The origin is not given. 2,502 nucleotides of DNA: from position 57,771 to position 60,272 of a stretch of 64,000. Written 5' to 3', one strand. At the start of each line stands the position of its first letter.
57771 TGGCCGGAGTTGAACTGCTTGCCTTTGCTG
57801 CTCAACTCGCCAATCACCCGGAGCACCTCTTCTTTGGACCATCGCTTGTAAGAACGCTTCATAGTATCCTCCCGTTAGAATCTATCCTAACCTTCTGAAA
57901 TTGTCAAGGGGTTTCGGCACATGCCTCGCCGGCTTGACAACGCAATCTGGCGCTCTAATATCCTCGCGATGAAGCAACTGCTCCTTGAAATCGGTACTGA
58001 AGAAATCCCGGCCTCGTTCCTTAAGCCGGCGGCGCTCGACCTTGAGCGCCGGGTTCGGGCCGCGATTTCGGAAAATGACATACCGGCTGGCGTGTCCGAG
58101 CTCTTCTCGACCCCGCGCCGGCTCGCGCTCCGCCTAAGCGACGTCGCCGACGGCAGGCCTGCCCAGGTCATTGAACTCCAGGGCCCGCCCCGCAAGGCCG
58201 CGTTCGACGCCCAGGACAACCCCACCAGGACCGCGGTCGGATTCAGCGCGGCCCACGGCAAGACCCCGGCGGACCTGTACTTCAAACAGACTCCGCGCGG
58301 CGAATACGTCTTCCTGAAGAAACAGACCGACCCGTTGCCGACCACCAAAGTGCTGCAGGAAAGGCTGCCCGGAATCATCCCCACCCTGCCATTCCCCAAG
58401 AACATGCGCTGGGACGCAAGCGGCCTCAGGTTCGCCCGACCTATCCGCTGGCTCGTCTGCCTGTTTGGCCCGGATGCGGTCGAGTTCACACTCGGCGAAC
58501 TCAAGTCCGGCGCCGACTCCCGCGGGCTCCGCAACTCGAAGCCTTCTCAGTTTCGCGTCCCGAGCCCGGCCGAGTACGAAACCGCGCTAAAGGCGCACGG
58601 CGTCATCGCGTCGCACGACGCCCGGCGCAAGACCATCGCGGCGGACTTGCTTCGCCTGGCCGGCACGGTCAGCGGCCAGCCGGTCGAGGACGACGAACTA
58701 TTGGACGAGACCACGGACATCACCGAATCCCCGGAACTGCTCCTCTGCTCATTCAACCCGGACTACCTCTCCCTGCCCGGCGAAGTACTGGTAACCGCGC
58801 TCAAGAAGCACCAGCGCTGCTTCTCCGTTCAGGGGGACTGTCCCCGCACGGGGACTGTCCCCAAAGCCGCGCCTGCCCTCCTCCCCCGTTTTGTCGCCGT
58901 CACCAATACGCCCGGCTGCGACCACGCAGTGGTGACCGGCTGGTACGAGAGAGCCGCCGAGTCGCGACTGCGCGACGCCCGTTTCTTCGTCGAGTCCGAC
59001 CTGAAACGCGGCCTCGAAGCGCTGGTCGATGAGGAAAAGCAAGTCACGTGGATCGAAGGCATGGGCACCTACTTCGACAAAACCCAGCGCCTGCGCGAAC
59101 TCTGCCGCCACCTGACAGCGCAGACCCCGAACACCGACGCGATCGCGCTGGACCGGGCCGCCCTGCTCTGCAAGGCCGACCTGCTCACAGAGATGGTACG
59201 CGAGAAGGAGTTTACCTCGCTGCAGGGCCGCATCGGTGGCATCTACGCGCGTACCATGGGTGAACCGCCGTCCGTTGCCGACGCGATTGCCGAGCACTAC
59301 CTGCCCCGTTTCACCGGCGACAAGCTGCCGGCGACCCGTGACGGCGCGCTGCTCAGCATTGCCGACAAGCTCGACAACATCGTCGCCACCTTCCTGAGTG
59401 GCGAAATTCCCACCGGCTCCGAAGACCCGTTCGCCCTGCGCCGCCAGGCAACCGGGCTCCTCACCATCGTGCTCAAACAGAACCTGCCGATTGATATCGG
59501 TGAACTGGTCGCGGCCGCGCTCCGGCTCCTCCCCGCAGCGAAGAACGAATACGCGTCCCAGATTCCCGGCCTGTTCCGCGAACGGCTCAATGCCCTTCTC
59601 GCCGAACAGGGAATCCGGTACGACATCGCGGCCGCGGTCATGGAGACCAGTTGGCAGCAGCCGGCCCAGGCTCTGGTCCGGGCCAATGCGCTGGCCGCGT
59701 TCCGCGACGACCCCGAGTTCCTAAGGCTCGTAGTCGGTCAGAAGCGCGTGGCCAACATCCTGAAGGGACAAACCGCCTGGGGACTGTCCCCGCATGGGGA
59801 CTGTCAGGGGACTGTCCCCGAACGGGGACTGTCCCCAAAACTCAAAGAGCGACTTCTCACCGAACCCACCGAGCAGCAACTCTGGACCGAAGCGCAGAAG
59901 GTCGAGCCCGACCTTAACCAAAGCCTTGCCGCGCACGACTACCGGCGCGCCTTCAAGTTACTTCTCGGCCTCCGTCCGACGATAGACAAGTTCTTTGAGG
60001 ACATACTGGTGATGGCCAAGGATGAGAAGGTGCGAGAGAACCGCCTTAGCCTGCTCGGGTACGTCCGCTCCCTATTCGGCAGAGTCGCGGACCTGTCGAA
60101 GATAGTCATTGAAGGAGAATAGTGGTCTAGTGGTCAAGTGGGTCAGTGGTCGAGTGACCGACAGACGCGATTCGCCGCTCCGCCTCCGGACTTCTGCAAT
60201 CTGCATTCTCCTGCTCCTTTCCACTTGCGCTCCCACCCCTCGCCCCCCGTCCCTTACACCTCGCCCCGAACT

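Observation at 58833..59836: The same palindromic element interrupts the essential glyS gene twice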

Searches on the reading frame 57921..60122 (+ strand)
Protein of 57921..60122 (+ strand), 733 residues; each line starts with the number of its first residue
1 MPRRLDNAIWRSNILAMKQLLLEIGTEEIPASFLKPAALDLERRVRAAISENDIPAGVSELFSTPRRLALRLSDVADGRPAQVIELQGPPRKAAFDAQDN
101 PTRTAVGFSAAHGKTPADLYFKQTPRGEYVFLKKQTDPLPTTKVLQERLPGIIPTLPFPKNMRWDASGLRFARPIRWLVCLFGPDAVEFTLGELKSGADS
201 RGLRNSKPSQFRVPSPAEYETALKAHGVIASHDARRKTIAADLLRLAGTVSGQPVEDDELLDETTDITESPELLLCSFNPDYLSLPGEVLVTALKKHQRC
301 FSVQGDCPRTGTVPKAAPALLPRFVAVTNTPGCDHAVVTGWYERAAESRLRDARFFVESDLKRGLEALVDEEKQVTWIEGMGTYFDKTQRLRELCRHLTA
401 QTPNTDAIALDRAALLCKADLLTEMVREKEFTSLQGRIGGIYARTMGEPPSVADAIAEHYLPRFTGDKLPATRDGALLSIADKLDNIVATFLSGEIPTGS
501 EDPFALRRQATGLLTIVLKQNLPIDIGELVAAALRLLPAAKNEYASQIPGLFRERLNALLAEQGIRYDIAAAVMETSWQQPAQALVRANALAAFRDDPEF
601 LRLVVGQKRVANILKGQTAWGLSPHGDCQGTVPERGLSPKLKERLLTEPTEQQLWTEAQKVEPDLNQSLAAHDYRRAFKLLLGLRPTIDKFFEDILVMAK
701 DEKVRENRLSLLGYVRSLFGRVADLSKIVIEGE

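Call 8: search_protein_families(library=ncbifam, proteins=[window:57921-60122:+])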
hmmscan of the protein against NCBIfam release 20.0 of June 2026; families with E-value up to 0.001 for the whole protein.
window:57921-60122:+ (733 aa): 2 families
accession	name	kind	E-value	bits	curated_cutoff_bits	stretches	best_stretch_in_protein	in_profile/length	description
TIGR00211.2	glyS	equivalog_domain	9.4e-207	688.7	300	1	19-728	1-684/684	glycine--tRNA ligase subunit beta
NF011499.0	PRK14908.1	equivalog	1.8e-158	529.9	1244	1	15-728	309-996/998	glycine--tRNA ligase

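Call 9: search_protein_families(library=pfam, proteins=[window:57921-60122:+])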
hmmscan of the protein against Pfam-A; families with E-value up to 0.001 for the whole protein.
window:57921-60122:+ (733 aa): 2 families
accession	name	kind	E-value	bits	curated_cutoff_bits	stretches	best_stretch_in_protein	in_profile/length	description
PF02092.22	tRNA_synt_2f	-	4.2e-169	564.3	29.2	1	20-574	1-535/536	Glycyl-tRNA synthetase beta subunit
PF05746.21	DALR_1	-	2e-07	31.6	22.3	1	641-720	24-103/117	DALR anticodon binding domain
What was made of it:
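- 57921..60122 (+): glyS, glycine--tRNA ligase beta subunit, 733-aa ORF. Orthologues mostly start at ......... (57969). The first 16 codons may not be translated. TIGR00211 688.7 bits; PF02092 and PF05746 (calls 8, 9).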

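Call 14: find_homologous_proteins(query=window:57921-60122:+, max_evalue=1e-50)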
Query window:57921-60122:+ (733 aa): 7593 proteins with E <= 1e-50 among 8000 candidates; the best 120 are listed.
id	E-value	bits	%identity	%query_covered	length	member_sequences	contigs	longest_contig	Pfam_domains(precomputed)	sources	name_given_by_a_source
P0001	0.0e+0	1644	100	100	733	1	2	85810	PF02092.23,PF05746.22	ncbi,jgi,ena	-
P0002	0.0e+0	1453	91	98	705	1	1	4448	PF02092.23,PF05746.22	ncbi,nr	ncbi:MAG: glycine--tRNA ligase subunit beta [candidate division WOR-3 bacterium]|nr:glycine--tRNA li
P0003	0.0e+0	1410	87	100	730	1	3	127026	PF02092.23,PF05746.22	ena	-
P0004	0.0e+0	1335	84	100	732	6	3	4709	PF02092.23,PF05746.22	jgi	jgi:glycyl-tRNA synthetase beta chain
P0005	0.0e+0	1325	82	100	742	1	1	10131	PF02092.23,PF05746.22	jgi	jgi:glycyl-tRNA synthetase beta chain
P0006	0.0e+0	1312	83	98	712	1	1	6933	PF02092.23,PF05746.22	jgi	jgi:glycyl-tRNA synthetase beta chain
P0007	0.0e+0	1305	83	98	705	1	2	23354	PF02092.23,PF05746.22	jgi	jgi:glycyl-tRNA synthetase beta chain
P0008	0.0e+0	1266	80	98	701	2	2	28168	PF02092.23,PF05746.22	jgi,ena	-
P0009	0.0e+0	1261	81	98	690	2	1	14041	PF02092.23,PF05746.22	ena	-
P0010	0.0e+0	1258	82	98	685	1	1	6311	PF02092.23,PF05746.22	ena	-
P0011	0.0e+0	1246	80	98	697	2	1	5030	PF02092.23,PF05746.22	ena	-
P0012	0.0e+0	1232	78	98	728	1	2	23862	PF02092.23,PF05746.22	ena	-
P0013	0.0e+0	1229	78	98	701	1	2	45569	PF02092.23,PF05746.22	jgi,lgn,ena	-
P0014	0.0e+0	1224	78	98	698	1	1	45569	PF02092.23,PF05746.22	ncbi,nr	ncbi:MAG TPA: glycine--tRNA ligase subunit beta [bacterium]|nr:glycine--tRNA ligase subunit beta [ba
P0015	0.0e+0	1223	77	99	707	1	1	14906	PF02092.23,PF05746.22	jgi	jgi:glycyl-tRNA synthetase beta chain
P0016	0.0e+0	1217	78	98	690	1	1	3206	PF02092.23,PF05746.22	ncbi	-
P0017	0.0e+0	1212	78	98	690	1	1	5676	PF02092.23,PF05746.22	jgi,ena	-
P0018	0.0e+0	1204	76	98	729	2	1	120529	PF02092.23,PF05746.22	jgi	jgi:glycyl-tRNA synthetase beta chain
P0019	0.0e+0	1204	77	98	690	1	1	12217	PF02092.23,PF05746.22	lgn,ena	-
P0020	0.0e+0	1203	77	98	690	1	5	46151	PF02092.23,PF05746.22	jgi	jgi:glycyl-tRNA synthetase beta chain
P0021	0.0e+0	1203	75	98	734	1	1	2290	PF02092.23,PF05746.22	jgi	-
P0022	0.0e+0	1197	75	98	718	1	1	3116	PF02092.23,PF05746.22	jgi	-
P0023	0.0e+0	1194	77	98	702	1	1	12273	PF02092.23,PF05746.22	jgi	-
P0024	0.0e+0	1192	75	98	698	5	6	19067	PF02092.23,PF05746.22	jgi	jgi:glycyl-tRNA synthetase beta chain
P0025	0.0e+0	1188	75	98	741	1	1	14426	PF02092.23,PF05746.22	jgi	jgi:glycyl-tRNA synthetase beta chain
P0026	0.0e+0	1187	76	98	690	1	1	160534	PF02092.23,PF05746.22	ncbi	-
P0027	0.0e+0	1186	75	98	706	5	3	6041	PF02092.23,PF05746.22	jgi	jgi:glycyl-tRNA synthetase beta chain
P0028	0.0e+0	1180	75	98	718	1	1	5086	PF02092.23,PF05746.22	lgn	-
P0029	0.0e+0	1180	74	98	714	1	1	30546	PF02092.23,PF05746.22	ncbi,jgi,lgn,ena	-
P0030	0.0e+0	1179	76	98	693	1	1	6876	PF02092.23,PF05746.22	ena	-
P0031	0.0e+0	1178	75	98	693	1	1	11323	PF02092.23,PF05746.22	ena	-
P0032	0.0e+0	1171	75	98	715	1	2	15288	PF02092.23,PF05746.22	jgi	jgi:glycyl-tRNA synthetase beta chain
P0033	0.0e+0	1169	74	98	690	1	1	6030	PF02092.23,PF05746.22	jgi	jgi:glycyl-tRNA synthetase beta chain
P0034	0.0e+0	1165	74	98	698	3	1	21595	PF02092.23,PF05746.22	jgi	-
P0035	0.0e+0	1163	74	98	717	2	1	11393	PF02092.23,PF05746.22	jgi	-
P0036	0.0e+0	1163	74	98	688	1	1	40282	PF02092.23,PF05746.22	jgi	jgi:glycyl-tRNA synthetase beta chain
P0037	0.0e+0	1158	75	98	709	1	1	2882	PF02092.23,PF05746.22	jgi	-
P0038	0.0e+0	1155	74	98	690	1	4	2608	PF02092.23,PF05746.22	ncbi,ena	-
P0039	0.0e+0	1145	73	99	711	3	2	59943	PF02092.23,PF05746.22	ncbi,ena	-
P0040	0.0e+0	1139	76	90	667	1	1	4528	PF02092.23,PF05746.22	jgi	jgi:glycyl-tRNA synthetase beta chain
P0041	0.0e+0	1025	65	100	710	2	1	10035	PF02092.23,PF05746.22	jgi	jgi:glycyl-tRNA synthetase beta chain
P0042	4.5e-298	1009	65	98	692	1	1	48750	PF02092.23,PF05746.22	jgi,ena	-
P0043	5.0e-298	1009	66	98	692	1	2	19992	PF02092.23,PF05746.22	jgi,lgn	jgi:glycyl-tRNA synthetase beta chain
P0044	1.2e-294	997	73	86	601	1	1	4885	PF02092.23,PF05746.22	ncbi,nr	ncbi:glycine--tRNA ligase subunit beta, partial [candidate division WOR-3 bacterium]|nr:glycine--tRN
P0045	1.1e-290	984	62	100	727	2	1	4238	PF02092.23,PF05746.22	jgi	-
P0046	7.1e-277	939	61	98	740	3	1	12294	PF02092.23,PF05746.22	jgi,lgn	-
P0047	1.9e-269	914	69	84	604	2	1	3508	PF02092.23,PF05746.22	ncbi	-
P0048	9.8e-269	912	62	98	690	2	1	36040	PF02092.23,PF05746.22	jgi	jgi:glycyl-tRNA synthetase beta chain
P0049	8.6e-264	895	60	98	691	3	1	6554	PF02092.23,PF05746.22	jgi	jgi:glycyl-tRNA synthetase beta chain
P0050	1.7e-262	891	61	98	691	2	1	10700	PF02092.23,PF05746.22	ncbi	-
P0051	3.5e-262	890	60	98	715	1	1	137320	PF02092.23,PF05746.22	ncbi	-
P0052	4.5e-262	890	72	78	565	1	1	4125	PF02092.23,PF05746.22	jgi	jgi:glycyl-tRNA synthetase beta chain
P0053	1.7e-257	875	58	98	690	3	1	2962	PF02092.23,PF05746.22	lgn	-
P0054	2.0e-257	874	58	98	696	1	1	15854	PF02092.23,PF05746.22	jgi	jgi:glycyl-tRNA synthetase beta chain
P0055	9.3e-256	869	59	98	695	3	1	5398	PF02092.23,PF05746.22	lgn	-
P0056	1.7e-249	848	58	98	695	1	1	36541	PF02092.23,PF05746.22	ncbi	-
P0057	4.4e-248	844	58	98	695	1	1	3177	PF02092.23,PF05746.22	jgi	jgi:glycyl-tRNA synthetase beta chain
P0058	1.0e-244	832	58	97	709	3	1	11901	PF02092.23,PF05746.22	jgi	-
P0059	9.1e-244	829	59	94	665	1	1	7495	PF02092.23,PF05746.22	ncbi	ncbi:MAG: glycine--tRNA ligase subunit beta, partial [bacterium]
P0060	2.2e-243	828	57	97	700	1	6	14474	PF02092.23,PF05746.22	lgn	-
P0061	5.2e-242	823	55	98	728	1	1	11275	PF02092.23,PF05746.22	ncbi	-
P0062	6.5e-242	823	67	78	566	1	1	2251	PF02092.23,PF05746.22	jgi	jgi:glycyl-tRNA synthetase beta chain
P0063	9.4e-242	823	57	97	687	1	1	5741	PF02092.23,PF05746.22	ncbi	ncbi:MAG: glycine--tRNA ligase subunit beta, partial [candidate division WOR-3 bacterium]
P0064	1.9e-239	815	53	99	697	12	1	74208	PF02092.23,PF05746.22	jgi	-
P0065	5.5e-238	810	56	98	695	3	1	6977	PF02092.23,PF05746.22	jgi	-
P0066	1.0e-237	809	54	98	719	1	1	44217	PF02092.23,PF05746.22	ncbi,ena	-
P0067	1.9e-237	808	72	71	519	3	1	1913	PF02092.23,PF05746.22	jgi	-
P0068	1.7e-235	802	56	98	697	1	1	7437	PF02092.23,PF05746.22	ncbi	ncbi:MAG: glycine--tRNA ligase subunit beta [candidate division WOR-3 bacterium]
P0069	2.4e-234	798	54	98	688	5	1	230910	PF02092.23,PF05746.22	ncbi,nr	ncbi:glycine--tRNA ligase subunit beta [candidate division WOR-3 bacterium]|nr:glycine--tRNA ligase 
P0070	3.9e-234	797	55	98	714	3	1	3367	PF02092.23,PF05746.22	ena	-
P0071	2.4e-231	788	54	97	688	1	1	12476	PF02092.23,PF05746.22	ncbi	ncbi:MAG: glycine--tRNA ligase subunit beta [bacterium]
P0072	1.3e-230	786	55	98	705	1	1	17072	PF02092.23,PF05746.22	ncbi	-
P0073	1.9e-230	785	52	98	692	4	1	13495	PF02092.23,PF05746.22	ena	-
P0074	5.0e-230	784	56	98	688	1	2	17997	PF02092.23,PF05746.22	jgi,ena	-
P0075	1.6e-229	782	53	98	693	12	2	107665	PF02092.23,PF05746.22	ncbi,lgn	ncbi:MAG: glycine--tRNA ligase subunit beta [candidate division WOR-3 bacterium]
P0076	1.8e-229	782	52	98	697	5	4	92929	PF02092.23,PF05746.22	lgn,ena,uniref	uniref:Glycine--tRNA ligase beta subunit n=1 Tax=candidate division WOR-3 bacterium TaxID=2052148 Re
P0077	9.9e-228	776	55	94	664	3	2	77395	PF02092.23,PF05746.22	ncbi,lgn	-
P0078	3.5e-227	774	57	92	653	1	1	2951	PF02092.23,PF05746.22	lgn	-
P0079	1.5e-226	772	52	97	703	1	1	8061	PF02092.23,PF05746.22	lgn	-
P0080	2.3e-226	772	55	98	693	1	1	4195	PF02092.23,PF05746.22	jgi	jgi:glycyl-tRNA synthetase beta chain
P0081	3.4e-226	771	54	97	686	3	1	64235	PF02092.23,PF05746.22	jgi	-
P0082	4.0e-226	771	53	98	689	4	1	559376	PF02092.23,PF05746.22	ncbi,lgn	ncbi:MAG: glycine--tRNA ligase subunit beta [candidate division WOR-3 bacterium]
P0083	6.7e-225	767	54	98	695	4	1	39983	PF02092.23,PF05746.22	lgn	-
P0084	6.9e-225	767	53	98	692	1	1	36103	PF02092.23,PF05746.22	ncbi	-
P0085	1.3e-224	766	52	97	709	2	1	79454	PF02092.23,PF05746.22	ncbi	-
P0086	8.1e-224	763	54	97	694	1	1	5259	PF02092.23,PF05746.22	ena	-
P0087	2.0e-223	762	53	98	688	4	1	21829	PF02092.23,PF05746.22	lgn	-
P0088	2.4e-222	758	52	98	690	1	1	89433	PF02092.23,PF05746.22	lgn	-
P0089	6.4e-222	757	52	98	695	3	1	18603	PF02092.23,PF05746.22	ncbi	-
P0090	3.0e-221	755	52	96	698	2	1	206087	PF02092.23,PF05746.22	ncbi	-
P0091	1.1e-219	750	54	98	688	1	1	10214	PF02092.23,PF05746.22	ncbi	-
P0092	1.9e-219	749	53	98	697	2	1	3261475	PF02092.23,PF05746.22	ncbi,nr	ncbi:MAG: glycine--tRNA ligase subunit beta [candidate division WOR-3 bacterium]|nr:MAG: glycine--tR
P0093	2.3e-219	749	54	97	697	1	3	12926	PF02092.23,PF05746.22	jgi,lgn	jgi:tetrameric-type glycyl-tRNA synthetase beta subunit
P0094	2.3e-219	749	53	92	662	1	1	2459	PF02092.23,PF05746.22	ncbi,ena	-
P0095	2.4e-219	749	51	97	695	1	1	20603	PF02092.23,PF05746.22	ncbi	-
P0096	1.3e-218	746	53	100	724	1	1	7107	PF02092.23,PF05746.22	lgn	-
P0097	8.5e-218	743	52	97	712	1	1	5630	PF02092.23,PF05746.22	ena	-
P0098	3.6e-217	741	54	97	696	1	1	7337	PF02092.23,PF05746.22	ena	-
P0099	4.1e-217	741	51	98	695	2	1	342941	PF02092.23,PF05746.22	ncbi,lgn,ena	-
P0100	4.4e-217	741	52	98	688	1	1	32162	PF02092.23,PF05746.22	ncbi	ncbi:MAG: glycine--tRNA ligase subunit beta [bacterium]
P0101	4.7e-217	741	52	96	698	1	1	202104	PF02092.23,PF05746.22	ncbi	-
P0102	5.1e-216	738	53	97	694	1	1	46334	PF02092.23,PF05746.22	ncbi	ncbi:MAG: glycine--tRNA ligase subunit beta [bacterium]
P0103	6.1e-214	731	51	97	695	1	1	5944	PF02092.23,PF05746.22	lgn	-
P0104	6.8e-214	731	53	97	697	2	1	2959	PF02092.23,PF05746.22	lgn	-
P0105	3.0e-213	728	53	97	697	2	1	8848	PF02092.23,PF05746.22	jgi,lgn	jgi:glycyl-tRNA synthetase beta chain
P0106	3.6e-213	728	53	98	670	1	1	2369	PF02092.23,PF05746.22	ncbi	-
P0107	7.1e-213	727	52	97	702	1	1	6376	PF02092.23,PF05746.22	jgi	jgi:glycyl-tRNA synthetase beta chain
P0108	2.2e-212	726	53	98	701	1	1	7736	PF02092.23,PF05746.22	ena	-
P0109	2.6e-211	722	52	98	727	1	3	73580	PF02092.23,PF05746.22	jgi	jgi:glycyl-tRNA synthetase beta chain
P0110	2.9e-211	722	51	97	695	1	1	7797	PF02092.23,PF05746.22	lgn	-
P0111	3.8e-210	718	51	97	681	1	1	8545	PF02092.23,PF05746.22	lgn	-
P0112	9.7e-210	717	52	94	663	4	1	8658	PF02092.23,PF05746.22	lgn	-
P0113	3.0e-209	715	52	98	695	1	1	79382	PF02092.23,PF05746.22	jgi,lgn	jgi:glycyl-tRNA synthetase beta chain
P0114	2.9e-208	712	49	97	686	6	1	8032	PF02092.23,PF05746.22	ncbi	ncbi:MAG: glycine--tRNA ligase subunit beta [candidate division WOR-3 bacterium]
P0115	7.7e-208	710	51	98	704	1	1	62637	PF02092.23,PF05746.22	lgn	-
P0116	1.4e-207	710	50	98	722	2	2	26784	PF02092.23,PF05746.22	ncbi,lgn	-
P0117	3.1e-207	708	52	97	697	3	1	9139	PF02092.23,PF05746.22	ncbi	ncbi:MAG: glycine--tRNA ligase subunit beta [bacterium]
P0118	3.3e-205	702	50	98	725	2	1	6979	PF02092.23,PF05746.22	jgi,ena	-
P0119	7.0e-205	701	51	98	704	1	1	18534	PF02092.23,PF05746.22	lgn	-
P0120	1.6e-204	700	51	98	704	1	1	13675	PF02092.23,PF05746.22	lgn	-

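Call 17: find_encoding_contigs(protein=P0003, flank=10000, max_places=1)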
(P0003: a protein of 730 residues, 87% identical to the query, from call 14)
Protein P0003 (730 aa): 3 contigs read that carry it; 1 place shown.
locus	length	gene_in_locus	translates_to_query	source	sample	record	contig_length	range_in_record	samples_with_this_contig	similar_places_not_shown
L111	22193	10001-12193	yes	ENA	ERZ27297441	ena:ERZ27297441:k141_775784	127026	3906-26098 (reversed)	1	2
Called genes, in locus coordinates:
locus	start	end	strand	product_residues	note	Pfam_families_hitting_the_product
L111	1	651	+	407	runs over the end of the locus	-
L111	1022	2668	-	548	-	PF01580:FtsK_SpoIIIE (faint), PF01935:DUF87, PF10412:TrwB_AAD_bind (weak)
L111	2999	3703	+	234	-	PF13353:Fer4_12, PF04055:Radical_SAM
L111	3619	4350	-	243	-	PF21948:LplA-B_cat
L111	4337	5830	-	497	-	PF00890:FAD_binding_2, PF01134:GIDA (weak), PF01494:FAD_binding_3 (weak), PF03486:HI0933_like (weak), PF07992:Pyr_redox_2, PF12831:FAD_oxidored (weak), PF00070:Pyr_redox, PF02852:Pyr_redox_dim, +8 more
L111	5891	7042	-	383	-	PF02771:Acyl-CoA_dh_N, PF02770:Acyl-CoA_dh_M, PF00441:Acyl-CoA_dh_1, PF08028:Acyl-CoA_dh_2, PF22924:ACOX_C_alpha1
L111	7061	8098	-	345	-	PF01451:LMWPc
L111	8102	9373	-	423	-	PF02844:GARS_N, PF01071:GARS_A, PF02222:ATP-grasp, PF02655:ATP-grasp_3 (weak), PF02786:CPSase_L_D2, PF02843:GARS_C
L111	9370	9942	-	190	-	PF18780:HNH_repeat (faint)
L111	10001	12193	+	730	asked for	PF02092:tRNA_synt_2f, PF05746:DALR_1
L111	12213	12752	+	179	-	PF02643:DUF192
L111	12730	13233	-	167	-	-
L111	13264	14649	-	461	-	-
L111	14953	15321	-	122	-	-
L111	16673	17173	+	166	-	PF02576:RimP_N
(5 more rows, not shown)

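Call 18: find_encoding_contigs(protein=P0009, flank=10000, max_places=1)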
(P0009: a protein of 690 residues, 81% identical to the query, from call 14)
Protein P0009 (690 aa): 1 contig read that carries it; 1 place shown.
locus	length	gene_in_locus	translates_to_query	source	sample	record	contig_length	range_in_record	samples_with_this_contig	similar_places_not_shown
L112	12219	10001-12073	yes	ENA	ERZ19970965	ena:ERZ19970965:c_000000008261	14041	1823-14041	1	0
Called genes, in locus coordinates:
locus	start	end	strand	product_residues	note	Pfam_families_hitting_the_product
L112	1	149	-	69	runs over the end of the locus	-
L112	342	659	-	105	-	-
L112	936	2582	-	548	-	PF01935:DUF87, PF10412:TrwB_AAD_bind (weak)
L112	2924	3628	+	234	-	PF13353:Fer4_12, PF04055:Radical_SAM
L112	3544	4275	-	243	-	PF21948:LplA-B_cat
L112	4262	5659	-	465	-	PF00890:FAD_binding_2 (weak), PF01134:GIDA (weak), PF01262:AlaDh_PNT_C (faint), PF01266:DAO (faint), PF01494:FAD_binding_3 (faint), PF07992:Pyr_redox_2, PF00070:Pyr_redox, PF02852:Pyr_redox_dim, +5 more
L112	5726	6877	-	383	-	PF02771:Acyl-CoA_dh_N, PF02770:Acyl-CoA_dh_M, PF00441:Acyl-CoA_dh_1, PF08028:Acyl-CoA_dh_2, PF22924:ACOX_C_alpha1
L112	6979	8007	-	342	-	PF01451:LMWPc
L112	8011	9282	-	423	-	PF02844:GARS_N, PF01071:GARS_A, PF02222:ATP-grasp (weak), PF02786:CPSase_L_D2 (faint), PF02843:GARS_C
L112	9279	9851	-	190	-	PF18780:HNH_repeat (faint)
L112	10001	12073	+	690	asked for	PF02092:tRNA_synt_2f, PF05746:DALR_1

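Call 19: find_encoding_contigs(protein=P0007, flank=10000, max_places=1)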
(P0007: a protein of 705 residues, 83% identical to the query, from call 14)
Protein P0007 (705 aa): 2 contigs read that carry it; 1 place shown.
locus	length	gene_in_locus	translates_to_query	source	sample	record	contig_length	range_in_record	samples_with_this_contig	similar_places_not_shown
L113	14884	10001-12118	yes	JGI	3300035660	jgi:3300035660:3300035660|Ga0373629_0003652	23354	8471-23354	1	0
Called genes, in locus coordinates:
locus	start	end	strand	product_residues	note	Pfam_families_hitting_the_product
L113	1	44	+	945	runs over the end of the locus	PF07676:PD40 (faint), PF26549:Tricorn_N, PF26550:Tricorn_2nd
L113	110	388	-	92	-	-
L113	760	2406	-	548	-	PF01935:DUF87, PF10412:TrwB_AAD_bind (faint)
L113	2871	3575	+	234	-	PF13353:Fer4_12, PF04055:Radical_SAM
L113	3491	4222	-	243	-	PF21948:LplA-B_cat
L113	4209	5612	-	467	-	PF00890:FAD_binding_2 (weak), PF01134:GIDA (weak), PF01266:DAO (faint), PF01494:FAD_binding_3 (faint), PF07992:Pyr_redox_2, PF01262:AlaDh_PNT_C (weak), PF00070:Pyr_redox, PF02852:Pyr_redox_dim, +5 more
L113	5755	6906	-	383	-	PF02771:Acyl-CoA_dh_N, PF02770:Acyl-CoA_dh_M, PF00441:Acyl-CoA_dh_1, PF08028:Acyl-CoA_dh_2, PF22924:ACOX_C_alpha1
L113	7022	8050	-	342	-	PF01451:LMWPc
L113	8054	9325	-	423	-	PF02844:GARS_N, PF01071:GARS_A, PF02222:ATP-grasp (weak), PF02786:CPSase_L_D2 (weak), PF02843:GARS_C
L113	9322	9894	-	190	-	PF18780:HNH_repeat (faint)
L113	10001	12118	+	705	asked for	PF02092:tRNA_synt_2f, PF05746:DALR_1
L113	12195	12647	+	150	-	PF02643:DUF192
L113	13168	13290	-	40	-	-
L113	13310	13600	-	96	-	-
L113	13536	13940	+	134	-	-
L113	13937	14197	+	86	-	PF07927:HicA_toxin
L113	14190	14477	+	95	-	PF21748:UPF0150 (weak)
